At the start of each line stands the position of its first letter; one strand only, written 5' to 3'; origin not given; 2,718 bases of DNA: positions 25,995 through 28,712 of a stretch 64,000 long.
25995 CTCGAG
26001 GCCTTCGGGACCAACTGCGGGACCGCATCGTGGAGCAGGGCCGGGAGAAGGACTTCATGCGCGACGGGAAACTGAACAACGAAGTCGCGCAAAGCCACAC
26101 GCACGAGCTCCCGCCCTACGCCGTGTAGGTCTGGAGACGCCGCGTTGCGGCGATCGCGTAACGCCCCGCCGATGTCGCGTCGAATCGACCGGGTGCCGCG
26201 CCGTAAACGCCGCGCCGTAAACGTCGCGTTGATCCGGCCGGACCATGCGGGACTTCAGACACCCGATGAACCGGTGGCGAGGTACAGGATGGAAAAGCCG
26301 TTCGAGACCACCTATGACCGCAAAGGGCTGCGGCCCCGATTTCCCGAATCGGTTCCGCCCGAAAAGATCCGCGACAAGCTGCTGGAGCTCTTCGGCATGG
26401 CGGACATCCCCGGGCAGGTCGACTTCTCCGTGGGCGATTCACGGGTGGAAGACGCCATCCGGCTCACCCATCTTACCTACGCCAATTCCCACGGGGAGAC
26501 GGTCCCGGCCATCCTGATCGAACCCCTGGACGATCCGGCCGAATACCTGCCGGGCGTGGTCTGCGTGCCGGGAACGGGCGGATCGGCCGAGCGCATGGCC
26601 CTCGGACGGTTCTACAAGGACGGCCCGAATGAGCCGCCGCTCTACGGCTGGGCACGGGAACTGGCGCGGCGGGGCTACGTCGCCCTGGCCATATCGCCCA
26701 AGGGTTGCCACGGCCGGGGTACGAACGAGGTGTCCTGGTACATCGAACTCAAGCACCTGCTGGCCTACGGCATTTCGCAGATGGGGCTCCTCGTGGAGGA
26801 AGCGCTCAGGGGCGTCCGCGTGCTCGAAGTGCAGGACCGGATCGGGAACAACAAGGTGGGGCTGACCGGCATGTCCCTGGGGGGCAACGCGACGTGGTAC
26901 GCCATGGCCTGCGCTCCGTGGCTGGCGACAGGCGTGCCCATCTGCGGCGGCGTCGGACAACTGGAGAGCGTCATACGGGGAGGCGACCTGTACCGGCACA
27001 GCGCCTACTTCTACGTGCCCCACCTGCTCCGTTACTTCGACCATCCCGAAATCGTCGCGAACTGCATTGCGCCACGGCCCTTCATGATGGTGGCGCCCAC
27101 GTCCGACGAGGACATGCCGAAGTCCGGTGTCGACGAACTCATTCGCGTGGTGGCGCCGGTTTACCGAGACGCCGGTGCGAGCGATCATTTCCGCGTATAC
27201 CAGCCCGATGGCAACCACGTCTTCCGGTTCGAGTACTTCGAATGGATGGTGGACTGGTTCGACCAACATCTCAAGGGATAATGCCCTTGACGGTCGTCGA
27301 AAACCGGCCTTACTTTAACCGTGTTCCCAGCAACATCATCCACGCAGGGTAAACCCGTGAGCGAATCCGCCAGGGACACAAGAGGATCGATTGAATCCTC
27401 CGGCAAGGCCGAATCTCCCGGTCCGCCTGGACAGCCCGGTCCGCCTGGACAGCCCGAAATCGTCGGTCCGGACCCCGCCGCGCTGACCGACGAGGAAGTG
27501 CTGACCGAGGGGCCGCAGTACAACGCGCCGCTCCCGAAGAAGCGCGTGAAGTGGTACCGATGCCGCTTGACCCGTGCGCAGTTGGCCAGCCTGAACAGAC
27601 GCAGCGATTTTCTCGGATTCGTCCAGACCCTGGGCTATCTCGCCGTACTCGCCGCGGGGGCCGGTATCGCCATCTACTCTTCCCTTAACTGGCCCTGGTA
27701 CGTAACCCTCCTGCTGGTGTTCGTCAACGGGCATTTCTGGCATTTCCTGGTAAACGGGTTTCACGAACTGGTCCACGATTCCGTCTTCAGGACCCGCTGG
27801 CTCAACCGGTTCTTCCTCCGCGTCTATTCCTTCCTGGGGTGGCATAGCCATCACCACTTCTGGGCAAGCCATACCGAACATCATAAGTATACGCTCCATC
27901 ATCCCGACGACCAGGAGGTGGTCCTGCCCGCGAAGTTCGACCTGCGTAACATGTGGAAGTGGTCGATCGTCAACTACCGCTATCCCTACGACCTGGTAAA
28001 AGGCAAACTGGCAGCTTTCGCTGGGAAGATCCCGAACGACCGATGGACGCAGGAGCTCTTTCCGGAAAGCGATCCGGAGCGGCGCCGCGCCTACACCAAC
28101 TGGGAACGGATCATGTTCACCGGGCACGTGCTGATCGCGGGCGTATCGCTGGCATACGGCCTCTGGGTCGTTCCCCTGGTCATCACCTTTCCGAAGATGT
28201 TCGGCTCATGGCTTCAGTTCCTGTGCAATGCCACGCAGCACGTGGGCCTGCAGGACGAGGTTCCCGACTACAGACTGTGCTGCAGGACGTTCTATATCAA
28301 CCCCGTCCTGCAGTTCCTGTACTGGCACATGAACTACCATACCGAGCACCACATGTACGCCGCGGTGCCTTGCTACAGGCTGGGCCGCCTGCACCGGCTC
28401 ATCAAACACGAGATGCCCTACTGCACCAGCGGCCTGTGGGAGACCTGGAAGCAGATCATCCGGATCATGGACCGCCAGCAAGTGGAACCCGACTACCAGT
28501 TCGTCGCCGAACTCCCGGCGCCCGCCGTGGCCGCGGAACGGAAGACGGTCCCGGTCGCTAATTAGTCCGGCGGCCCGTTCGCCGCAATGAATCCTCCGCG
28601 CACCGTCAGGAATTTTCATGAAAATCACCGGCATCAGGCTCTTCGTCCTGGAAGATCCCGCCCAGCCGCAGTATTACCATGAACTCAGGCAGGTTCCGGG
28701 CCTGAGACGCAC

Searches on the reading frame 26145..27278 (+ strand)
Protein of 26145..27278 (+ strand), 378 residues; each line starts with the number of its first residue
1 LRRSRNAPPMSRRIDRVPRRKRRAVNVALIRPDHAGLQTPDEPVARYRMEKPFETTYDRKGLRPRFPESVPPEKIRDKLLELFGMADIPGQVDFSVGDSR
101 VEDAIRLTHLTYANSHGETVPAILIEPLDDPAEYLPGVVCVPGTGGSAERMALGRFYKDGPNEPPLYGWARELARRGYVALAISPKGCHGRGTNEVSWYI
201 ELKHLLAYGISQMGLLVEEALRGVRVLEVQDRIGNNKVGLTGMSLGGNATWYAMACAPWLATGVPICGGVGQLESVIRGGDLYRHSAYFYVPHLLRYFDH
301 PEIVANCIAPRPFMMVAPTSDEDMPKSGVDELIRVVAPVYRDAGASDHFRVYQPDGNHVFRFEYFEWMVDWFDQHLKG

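Call 60: search_protein_families(library=pfam, proteins=[window:26145-27278:+], max_evalue=0.0001)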
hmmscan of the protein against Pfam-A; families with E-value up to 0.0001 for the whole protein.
window:26145-27278:+ (378 aa): 1 family
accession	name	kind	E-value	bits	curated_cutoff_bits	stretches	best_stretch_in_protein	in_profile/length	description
PF12715.13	Abhydrolase_7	-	6.7e-08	32.6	21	0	287-353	283-339/388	Abhydrolase family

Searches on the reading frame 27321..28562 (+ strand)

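Call 60: search_protein_families(library=pfam, proteins=[window:27321-28562:+], max_evalue=0.0001)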
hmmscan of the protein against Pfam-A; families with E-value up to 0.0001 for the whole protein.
window:27321-28562:+ (414 aa): 1 family
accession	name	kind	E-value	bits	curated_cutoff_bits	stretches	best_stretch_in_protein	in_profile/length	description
PF00487.30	FA_desaturase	-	3.4e-29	102.8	29.7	1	126-367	3-244/253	Fatty acid desaturase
